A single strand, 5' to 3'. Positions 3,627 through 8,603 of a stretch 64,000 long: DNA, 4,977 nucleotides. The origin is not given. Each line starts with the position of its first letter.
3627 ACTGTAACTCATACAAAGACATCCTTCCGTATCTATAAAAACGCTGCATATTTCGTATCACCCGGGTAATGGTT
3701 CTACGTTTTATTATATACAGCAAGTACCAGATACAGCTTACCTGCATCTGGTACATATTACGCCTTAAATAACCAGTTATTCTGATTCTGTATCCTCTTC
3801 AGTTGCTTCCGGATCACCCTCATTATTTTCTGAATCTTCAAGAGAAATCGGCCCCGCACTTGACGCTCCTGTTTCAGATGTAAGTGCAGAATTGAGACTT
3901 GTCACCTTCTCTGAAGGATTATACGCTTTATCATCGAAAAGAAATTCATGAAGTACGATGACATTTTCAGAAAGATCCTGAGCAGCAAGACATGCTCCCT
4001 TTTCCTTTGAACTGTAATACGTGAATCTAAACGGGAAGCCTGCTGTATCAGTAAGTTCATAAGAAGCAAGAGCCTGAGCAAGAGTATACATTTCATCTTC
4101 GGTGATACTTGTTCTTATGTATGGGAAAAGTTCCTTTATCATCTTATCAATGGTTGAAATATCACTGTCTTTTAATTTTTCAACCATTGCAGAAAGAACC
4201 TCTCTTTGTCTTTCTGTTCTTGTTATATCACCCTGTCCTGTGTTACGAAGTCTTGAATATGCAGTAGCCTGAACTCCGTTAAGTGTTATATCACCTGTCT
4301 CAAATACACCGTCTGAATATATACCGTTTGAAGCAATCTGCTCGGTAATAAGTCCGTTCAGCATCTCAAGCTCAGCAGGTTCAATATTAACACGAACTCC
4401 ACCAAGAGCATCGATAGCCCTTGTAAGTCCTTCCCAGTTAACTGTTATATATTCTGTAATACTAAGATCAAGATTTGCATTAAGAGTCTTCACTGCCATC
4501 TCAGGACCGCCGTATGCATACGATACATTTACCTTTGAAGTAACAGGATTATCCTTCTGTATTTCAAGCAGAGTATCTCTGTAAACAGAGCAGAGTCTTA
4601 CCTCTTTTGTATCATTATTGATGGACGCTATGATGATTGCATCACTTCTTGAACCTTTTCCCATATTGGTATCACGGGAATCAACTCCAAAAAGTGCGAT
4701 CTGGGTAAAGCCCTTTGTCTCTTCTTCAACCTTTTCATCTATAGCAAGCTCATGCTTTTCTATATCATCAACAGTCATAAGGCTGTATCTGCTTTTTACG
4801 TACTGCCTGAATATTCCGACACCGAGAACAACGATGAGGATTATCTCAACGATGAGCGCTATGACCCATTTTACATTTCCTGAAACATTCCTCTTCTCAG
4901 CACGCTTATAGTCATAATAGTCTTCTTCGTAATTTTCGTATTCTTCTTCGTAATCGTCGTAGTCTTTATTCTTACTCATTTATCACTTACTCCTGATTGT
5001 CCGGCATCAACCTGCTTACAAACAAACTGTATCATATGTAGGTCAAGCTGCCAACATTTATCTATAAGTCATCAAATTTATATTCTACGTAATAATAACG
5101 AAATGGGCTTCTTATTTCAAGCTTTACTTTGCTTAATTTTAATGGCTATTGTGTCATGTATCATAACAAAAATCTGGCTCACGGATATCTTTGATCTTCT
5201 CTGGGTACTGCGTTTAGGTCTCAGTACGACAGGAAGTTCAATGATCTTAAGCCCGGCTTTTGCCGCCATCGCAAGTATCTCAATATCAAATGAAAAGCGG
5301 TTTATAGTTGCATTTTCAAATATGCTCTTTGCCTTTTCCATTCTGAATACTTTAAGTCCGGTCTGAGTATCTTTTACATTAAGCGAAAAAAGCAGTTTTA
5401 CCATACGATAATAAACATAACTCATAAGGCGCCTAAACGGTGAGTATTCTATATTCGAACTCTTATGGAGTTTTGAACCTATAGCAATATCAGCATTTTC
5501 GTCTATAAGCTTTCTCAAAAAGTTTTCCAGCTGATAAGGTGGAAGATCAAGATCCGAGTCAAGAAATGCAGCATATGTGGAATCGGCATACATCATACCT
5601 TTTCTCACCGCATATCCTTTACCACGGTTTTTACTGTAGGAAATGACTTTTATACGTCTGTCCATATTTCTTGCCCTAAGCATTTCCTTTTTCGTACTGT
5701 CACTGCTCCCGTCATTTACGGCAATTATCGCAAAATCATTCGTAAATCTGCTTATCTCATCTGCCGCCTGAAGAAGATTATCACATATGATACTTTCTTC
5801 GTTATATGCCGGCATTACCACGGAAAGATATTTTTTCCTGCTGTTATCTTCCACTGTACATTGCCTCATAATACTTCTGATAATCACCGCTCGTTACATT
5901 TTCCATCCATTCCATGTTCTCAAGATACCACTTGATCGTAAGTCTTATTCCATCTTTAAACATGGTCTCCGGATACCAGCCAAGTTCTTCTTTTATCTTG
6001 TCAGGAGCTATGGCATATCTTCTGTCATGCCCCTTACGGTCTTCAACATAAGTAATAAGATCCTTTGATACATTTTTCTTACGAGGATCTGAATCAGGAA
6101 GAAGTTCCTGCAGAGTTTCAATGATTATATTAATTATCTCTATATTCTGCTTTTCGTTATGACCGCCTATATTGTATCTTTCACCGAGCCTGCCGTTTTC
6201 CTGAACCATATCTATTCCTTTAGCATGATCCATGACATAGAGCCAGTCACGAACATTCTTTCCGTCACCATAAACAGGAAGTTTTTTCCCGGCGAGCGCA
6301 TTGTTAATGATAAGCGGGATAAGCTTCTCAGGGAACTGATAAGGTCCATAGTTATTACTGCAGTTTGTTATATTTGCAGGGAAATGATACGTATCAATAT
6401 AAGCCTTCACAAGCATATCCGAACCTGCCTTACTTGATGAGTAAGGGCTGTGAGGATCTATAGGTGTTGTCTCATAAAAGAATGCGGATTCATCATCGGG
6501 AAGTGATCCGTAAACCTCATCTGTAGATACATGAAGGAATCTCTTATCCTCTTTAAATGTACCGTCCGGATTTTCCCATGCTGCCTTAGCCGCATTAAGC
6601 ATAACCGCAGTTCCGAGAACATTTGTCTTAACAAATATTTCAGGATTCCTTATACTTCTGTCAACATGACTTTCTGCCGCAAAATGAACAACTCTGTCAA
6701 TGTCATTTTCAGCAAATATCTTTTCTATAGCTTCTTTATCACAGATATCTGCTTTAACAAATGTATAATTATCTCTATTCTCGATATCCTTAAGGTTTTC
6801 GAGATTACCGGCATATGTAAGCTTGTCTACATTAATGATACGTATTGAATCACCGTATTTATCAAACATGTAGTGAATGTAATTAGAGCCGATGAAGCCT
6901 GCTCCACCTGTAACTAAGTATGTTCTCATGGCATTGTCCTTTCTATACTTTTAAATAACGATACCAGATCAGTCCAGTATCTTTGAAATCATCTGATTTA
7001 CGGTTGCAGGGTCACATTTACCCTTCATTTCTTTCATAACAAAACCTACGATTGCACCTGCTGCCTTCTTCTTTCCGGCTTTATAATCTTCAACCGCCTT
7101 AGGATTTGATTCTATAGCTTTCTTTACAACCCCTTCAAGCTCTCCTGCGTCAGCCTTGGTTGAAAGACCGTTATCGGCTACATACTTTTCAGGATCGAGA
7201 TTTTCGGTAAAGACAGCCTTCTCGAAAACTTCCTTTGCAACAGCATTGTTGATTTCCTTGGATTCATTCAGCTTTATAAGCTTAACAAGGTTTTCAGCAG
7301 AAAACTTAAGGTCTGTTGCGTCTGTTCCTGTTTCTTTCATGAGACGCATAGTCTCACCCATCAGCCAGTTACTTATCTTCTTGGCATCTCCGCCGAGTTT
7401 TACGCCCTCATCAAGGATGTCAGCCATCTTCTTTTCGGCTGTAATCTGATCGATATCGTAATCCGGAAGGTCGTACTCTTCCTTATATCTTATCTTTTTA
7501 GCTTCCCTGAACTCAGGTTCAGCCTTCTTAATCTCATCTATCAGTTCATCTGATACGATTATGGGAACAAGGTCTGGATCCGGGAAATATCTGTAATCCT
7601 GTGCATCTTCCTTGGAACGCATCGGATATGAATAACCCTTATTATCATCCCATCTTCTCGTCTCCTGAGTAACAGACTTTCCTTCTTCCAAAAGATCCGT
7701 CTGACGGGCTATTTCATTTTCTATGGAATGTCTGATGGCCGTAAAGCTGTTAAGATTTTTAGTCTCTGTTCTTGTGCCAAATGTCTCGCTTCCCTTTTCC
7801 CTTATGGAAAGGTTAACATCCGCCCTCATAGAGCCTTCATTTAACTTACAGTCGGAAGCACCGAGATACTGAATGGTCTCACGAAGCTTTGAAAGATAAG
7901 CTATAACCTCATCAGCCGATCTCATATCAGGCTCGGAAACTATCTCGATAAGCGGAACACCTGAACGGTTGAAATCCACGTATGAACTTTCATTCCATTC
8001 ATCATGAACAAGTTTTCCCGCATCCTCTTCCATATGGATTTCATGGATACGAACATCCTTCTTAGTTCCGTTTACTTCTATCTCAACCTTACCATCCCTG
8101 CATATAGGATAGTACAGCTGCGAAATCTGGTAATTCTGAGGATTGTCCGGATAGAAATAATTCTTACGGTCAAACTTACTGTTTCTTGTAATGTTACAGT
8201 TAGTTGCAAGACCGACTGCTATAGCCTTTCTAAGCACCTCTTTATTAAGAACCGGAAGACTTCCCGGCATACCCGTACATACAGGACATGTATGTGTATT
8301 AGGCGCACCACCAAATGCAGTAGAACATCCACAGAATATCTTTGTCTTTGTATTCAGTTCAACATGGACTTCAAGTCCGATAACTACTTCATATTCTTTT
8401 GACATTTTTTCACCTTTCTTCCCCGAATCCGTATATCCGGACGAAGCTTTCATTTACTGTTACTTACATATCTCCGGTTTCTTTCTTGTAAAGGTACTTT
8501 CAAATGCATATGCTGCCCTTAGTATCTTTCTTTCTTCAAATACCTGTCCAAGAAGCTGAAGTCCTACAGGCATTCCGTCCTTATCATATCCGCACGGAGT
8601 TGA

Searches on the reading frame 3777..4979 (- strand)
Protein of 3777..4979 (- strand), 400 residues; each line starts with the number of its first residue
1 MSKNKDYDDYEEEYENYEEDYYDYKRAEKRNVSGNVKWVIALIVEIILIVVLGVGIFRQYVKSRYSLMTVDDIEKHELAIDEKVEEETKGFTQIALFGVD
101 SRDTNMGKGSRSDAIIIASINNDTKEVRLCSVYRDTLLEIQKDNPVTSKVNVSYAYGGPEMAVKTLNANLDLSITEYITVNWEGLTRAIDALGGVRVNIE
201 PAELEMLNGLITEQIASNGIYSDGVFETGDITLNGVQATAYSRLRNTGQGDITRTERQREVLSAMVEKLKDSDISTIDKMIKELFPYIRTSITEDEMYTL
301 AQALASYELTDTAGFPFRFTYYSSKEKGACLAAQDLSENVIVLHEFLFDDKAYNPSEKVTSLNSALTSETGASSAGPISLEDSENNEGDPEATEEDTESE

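Call 56: search_protein_families(library=pfam, proteins=[window:3777-4979:-], max_evalue=0.0001)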
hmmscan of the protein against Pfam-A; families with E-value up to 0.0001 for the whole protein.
window:3777-4979:- (400 aa): 1 family
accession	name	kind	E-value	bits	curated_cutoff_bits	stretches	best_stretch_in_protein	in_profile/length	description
PF03816.19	LytR_cpsA_psr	-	7.9e-36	123.9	24.6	1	111-270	1-149/150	LytR_cpsA_psr family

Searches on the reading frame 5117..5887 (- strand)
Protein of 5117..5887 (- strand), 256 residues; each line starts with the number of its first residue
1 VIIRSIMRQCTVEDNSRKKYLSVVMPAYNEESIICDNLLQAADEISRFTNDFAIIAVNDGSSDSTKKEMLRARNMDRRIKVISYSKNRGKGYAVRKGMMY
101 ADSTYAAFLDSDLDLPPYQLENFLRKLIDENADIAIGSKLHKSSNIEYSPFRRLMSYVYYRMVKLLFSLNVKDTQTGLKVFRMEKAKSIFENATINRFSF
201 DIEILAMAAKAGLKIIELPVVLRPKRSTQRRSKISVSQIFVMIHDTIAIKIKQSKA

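Call 56: search_protein_families(library=pfam, proteins=[window:5117-5887:-], max_evalue=0.0001)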
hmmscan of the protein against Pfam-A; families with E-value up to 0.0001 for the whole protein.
window:5117-5887:- (256 aa): 3 families
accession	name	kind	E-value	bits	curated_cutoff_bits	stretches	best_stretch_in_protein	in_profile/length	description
PF00535.33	Glycos_transf_2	-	2.6e-28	99.5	23.3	1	22-190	1-168/168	Glycosyl transferase family 2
PF10111.15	Glyco_tranf_2_2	-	3.5e-06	27.2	27.3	1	22-131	1-114/276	Glycosyltransferase like family 2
PF13641.12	Glyco_tranf_2_3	-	3.2e-05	24.5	27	1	21-145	3-129/230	Glycosyltransferase like family 2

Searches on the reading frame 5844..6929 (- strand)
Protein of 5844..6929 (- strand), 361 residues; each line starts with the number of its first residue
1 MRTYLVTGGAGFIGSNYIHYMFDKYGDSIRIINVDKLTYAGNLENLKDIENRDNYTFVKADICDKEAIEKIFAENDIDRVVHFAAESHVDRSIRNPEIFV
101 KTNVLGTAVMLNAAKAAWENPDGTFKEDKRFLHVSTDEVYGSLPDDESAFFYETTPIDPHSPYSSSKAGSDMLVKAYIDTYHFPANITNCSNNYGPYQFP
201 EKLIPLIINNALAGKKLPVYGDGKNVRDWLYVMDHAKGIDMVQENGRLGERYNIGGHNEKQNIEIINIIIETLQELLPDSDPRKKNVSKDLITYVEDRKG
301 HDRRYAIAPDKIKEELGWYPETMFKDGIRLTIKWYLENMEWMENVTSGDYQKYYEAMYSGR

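Call 56: search_protein_families(library=pfam, proteins=[window:5844-6929:-], max_evalue=0.0001)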
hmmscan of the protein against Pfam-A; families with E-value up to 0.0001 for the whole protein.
window:5844-6929:- (361 aa): 7 families
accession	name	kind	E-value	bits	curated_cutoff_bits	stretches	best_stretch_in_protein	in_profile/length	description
PF16363.11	GDP_Man_Dehyd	-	1.3e-92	311.2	27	1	5-330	1-331/332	GDP-mannose 4,6 dehydratase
PF01370.27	Epimerase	-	1.5e-63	214.9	20.9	1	5-255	2-240/240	NAD dependent epimerase/dehydratase family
PF01073.25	3Beta_HSD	-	4.4e-15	55.9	22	1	5-233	1-219/280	3-beta hydroxysteroid dehydrogenase/isomerase family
PF02719.21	Polysacc_synt_2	-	1.8e-14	54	20.2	1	5-116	2-117/293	Polysaccharide biosynthesis protein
PF04321.23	RmlD_sub_bind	-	3.4e-10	39.9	27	1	5-179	4-141/287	RmlD substrate binding domain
PF07993.18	NAD_binding_4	-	1.8e-09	37.6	20.1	1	50-191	58-205/258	Male sterility protein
PF08659.16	KR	-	8.6e-05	23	22.6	0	3-85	2-90/180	KR domain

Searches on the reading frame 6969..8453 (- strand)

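Call 56: search_protein_families(library=pfam, proteins=[window:6969-8453:-], max_evalue=0.0001)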
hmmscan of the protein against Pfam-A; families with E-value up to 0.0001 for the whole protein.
window:6969-8453:- (494 aa): 2 families
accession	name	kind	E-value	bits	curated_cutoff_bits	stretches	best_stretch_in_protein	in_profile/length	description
PF02934.20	GatB_N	-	1.8e-124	414.8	23.4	1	23-305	1-276/277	GatB/GatE catalytic domain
PF02637.23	GatB_Yqey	-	1.6e-40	138.9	27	1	346-493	2-148/148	GatB domain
